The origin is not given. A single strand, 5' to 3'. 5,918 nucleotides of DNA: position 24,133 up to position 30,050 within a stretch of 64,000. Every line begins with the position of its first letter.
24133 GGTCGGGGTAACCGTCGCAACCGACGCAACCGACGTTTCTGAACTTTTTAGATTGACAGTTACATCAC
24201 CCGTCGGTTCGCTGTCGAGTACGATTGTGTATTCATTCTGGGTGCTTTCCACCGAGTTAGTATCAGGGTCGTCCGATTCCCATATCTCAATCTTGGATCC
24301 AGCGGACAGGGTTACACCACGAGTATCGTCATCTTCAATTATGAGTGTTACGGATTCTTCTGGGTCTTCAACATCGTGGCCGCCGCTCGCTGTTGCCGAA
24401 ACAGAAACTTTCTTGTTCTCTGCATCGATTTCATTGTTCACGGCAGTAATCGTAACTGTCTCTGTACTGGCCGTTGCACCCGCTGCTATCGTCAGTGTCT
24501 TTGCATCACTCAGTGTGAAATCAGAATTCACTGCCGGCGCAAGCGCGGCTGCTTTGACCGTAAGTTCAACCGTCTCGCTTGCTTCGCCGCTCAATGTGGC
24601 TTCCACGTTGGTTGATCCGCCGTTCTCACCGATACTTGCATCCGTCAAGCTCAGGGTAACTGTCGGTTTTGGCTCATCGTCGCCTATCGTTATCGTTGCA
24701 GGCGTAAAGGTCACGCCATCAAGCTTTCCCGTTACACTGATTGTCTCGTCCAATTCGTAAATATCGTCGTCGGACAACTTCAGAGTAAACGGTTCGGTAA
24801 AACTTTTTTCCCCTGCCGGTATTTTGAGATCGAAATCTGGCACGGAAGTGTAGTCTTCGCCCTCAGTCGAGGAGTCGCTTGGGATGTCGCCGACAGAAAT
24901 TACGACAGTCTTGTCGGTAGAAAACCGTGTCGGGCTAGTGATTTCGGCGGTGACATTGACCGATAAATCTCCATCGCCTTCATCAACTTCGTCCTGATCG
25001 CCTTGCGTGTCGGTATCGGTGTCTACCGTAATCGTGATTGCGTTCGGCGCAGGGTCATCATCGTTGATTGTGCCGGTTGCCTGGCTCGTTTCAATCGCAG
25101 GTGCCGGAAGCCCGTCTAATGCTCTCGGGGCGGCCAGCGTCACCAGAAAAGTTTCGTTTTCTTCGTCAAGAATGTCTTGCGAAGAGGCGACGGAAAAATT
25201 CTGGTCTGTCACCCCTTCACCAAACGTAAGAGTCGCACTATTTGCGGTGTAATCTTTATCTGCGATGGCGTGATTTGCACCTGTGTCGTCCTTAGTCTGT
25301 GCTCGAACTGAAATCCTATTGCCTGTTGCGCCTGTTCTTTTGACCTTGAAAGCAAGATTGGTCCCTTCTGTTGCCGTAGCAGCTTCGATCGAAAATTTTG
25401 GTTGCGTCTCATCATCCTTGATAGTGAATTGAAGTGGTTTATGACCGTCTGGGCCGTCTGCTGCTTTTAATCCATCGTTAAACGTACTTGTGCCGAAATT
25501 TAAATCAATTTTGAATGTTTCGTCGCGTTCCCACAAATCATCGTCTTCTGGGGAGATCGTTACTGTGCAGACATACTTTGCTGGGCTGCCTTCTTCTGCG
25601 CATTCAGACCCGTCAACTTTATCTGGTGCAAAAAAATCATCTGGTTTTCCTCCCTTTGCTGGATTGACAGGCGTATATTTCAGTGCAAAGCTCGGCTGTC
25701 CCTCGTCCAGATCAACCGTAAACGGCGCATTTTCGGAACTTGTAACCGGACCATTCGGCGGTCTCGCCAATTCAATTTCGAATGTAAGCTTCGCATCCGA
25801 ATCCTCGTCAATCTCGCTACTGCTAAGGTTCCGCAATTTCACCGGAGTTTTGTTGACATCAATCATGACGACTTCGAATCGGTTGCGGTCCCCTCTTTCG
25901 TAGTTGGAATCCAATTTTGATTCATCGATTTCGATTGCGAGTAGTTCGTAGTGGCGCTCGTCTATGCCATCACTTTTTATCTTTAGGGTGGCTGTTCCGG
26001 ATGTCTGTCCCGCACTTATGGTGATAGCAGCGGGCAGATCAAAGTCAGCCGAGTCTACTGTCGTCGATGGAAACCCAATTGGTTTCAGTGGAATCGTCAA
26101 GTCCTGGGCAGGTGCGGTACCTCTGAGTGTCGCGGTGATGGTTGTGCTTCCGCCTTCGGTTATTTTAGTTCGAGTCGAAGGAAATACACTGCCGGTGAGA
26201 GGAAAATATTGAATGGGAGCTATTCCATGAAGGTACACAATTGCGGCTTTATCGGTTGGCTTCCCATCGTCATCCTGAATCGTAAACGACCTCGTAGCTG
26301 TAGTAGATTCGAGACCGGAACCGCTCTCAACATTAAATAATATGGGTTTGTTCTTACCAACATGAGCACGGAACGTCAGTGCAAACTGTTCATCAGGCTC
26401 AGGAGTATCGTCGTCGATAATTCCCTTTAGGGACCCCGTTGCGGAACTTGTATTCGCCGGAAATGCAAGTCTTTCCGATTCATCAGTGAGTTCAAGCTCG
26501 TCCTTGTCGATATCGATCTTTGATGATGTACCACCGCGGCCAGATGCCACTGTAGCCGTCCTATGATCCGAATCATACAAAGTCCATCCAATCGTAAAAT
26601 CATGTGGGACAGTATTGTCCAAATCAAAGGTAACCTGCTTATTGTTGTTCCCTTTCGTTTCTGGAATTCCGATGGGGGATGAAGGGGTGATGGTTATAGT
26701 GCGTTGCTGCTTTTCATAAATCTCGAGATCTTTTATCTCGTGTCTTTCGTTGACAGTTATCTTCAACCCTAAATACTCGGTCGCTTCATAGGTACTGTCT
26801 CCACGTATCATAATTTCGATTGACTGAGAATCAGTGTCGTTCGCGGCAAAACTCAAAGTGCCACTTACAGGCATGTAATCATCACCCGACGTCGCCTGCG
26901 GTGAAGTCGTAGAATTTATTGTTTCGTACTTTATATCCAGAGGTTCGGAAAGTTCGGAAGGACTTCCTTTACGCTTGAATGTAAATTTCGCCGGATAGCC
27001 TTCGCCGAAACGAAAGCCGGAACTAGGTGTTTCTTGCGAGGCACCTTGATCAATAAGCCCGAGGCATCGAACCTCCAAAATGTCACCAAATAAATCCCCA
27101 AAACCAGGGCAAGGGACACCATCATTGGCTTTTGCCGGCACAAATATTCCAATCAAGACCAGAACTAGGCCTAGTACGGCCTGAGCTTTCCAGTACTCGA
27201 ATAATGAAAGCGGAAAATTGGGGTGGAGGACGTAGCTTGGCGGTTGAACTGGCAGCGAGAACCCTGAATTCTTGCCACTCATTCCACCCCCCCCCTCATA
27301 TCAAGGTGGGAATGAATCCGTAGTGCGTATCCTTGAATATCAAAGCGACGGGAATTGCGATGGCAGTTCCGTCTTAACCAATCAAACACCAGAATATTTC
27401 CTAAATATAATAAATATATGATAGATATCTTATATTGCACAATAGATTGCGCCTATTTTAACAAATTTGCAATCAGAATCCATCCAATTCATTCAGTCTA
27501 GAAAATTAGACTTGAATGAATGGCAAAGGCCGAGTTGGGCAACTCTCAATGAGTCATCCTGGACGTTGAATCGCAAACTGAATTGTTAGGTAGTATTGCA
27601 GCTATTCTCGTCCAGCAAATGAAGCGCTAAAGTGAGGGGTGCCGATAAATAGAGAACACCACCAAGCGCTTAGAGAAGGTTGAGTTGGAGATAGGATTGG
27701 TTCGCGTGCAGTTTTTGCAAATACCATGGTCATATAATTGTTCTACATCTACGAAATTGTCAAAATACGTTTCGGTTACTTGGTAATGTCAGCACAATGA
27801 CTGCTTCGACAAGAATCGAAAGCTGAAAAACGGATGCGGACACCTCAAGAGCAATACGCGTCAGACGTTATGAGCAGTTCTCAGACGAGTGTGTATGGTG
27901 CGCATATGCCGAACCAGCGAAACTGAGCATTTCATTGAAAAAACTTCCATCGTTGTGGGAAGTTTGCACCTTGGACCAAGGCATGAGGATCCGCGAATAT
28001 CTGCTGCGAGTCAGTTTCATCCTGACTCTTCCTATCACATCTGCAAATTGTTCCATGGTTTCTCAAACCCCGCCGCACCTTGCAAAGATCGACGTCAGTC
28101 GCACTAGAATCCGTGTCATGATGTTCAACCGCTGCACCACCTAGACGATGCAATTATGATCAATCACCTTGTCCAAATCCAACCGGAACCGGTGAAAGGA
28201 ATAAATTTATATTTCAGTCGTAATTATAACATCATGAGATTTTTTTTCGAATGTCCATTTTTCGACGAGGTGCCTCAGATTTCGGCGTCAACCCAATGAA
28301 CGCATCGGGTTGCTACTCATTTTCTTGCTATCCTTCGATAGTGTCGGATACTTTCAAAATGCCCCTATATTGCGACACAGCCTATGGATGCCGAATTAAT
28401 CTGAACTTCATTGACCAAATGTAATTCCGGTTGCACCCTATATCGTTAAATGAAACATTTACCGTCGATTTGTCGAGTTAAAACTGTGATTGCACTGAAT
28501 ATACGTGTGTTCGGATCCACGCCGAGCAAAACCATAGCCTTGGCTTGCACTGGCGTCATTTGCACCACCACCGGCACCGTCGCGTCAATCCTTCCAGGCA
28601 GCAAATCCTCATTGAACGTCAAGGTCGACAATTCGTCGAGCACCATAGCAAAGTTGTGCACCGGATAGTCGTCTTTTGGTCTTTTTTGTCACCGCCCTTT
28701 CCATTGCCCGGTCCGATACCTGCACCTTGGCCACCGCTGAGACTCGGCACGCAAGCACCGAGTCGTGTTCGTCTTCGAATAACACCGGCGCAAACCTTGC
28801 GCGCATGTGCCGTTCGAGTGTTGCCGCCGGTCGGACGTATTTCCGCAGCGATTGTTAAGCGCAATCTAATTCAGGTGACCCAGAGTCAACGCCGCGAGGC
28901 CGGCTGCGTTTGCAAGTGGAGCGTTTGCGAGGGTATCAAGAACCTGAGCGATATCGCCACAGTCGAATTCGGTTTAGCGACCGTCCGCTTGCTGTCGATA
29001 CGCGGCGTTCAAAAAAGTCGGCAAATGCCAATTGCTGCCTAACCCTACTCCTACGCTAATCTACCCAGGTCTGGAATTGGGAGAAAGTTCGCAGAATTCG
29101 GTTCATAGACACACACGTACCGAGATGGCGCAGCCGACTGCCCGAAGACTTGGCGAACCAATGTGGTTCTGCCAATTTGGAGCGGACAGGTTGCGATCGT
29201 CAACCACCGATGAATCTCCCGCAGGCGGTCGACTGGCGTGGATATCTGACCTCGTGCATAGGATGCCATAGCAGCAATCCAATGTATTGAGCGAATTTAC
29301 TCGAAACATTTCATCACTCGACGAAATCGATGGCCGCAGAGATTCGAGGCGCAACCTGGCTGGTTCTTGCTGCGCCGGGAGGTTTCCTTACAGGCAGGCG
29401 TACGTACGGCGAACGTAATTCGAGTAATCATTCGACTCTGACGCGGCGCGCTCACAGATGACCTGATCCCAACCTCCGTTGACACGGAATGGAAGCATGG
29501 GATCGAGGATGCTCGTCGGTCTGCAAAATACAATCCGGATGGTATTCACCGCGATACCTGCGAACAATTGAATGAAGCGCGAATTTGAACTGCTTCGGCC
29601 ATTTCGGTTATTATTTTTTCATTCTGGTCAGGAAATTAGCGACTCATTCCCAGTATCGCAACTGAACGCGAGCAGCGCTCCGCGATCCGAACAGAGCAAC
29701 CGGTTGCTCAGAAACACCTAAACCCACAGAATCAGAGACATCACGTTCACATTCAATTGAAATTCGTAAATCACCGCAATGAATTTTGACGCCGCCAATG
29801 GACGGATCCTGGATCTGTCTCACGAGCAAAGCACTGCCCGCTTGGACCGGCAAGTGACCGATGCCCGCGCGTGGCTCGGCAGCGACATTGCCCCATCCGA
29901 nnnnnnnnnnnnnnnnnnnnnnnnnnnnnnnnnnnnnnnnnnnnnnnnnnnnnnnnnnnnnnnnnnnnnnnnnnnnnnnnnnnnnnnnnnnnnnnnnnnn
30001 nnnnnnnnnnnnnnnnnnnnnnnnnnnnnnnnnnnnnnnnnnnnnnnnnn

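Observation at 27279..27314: G9 homopolymer, start-codon-sequestering hairpin and 6-codon uORF at the giant gene's initiation site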

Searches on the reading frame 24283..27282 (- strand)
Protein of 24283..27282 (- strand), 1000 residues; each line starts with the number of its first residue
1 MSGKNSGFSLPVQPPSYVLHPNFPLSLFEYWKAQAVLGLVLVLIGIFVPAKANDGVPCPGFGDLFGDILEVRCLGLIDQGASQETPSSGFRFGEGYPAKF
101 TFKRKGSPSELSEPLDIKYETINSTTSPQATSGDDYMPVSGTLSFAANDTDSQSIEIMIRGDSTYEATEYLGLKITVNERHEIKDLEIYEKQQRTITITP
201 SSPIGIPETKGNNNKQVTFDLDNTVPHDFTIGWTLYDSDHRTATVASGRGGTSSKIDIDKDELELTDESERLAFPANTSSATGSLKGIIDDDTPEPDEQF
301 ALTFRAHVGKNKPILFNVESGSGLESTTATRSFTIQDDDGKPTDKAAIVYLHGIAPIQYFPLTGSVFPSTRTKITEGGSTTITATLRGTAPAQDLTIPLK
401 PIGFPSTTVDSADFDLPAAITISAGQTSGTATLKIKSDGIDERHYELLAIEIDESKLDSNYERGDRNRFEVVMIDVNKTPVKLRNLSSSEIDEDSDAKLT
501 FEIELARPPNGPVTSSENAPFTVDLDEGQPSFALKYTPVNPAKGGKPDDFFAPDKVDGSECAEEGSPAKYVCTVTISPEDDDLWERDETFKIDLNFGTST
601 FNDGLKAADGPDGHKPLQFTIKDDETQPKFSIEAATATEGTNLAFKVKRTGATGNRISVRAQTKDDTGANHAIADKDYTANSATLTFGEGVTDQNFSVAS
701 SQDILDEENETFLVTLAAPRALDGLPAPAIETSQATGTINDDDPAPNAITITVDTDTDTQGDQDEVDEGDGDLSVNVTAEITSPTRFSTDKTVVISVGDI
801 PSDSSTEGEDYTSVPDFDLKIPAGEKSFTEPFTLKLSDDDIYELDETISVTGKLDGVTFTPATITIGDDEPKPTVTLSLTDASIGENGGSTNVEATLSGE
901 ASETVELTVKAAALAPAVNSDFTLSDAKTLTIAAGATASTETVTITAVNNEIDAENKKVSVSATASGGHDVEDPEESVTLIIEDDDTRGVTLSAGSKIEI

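Call 46: search_protein_families(library=ncbifam, proteins=[window:24283-27282:-], max_evalue=0.1)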
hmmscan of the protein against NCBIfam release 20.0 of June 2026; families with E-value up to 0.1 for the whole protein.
window:24283-27282:- (1000 aa): 1 family
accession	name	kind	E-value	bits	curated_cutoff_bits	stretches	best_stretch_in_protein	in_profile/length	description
TIGR00845.1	caca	equivalog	7.5e-09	33.9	679.85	2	643-778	413-546/921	sodium/calcium exchanger 1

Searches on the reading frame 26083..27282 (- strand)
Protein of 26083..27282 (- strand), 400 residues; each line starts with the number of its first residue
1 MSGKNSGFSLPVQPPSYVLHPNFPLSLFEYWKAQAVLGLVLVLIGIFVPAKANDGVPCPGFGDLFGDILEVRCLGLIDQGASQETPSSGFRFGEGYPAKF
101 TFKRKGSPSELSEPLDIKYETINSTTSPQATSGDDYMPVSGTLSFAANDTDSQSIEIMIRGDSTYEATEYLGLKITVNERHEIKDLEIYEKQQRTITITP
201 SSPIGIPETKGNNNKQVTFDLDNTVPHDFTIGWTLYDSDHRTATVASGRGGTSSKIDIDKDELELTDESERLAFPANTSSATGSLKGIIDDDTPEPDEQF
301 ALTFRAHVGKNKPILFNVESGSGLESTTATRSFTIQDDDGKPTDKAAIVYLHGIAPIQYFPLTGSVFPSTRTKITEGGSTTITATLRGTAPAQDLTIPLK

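Call 8: find_homologous_proteins(query=window:26083-27282:-)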
Query window:26083-27282:- (400 aa): 1 proteins with E <= 0.001 among 6650 candidates.
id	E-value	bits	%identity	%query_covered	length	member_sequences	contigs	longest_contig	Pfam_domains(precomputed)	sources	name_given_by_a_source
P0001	3.7e-4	38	35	17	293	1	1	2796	PF03160.21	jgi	jgi:hypothetical protein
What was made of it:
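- Tried and rejected: Homologs of the N-terminal 400 aa. The protein search gave one weak Calx-beta hit (call 8).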

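Call 11: find_related_loci(query=window:26083-27282:-, collection=genome_contigs, flank=5000)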
Query window:26083-27282:- (400 aa) in genome_contigs; peptide patterns used: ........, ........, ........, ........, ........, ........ (x = any residue, [..] = any of these).
110 stretches matched a pattern, but none encodes a relative of the query by tblastn (E <= 1e-3).
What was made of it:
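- Tried and rejected: The GTDB genome scan gave none (call 11).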

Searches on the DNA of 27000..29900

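Call 50: search_rna_families(source=window, start=27000, end=29900, threshold=evalue, max_evalue=1)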
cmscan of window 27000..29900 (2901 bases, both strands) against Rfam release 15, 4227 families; matches with E-value up to 1: 0.
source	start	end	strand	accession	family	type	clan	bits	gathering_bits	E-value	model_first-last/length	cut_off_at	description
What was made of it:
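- On RNA thermometer / SD-sequestering riboregulator: There is no Rfam hit (call 50).
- There is no Rfam match in 27000..29900 (call 50).
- Tried and rejected: Rfam gave no match in the leader (call 50).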
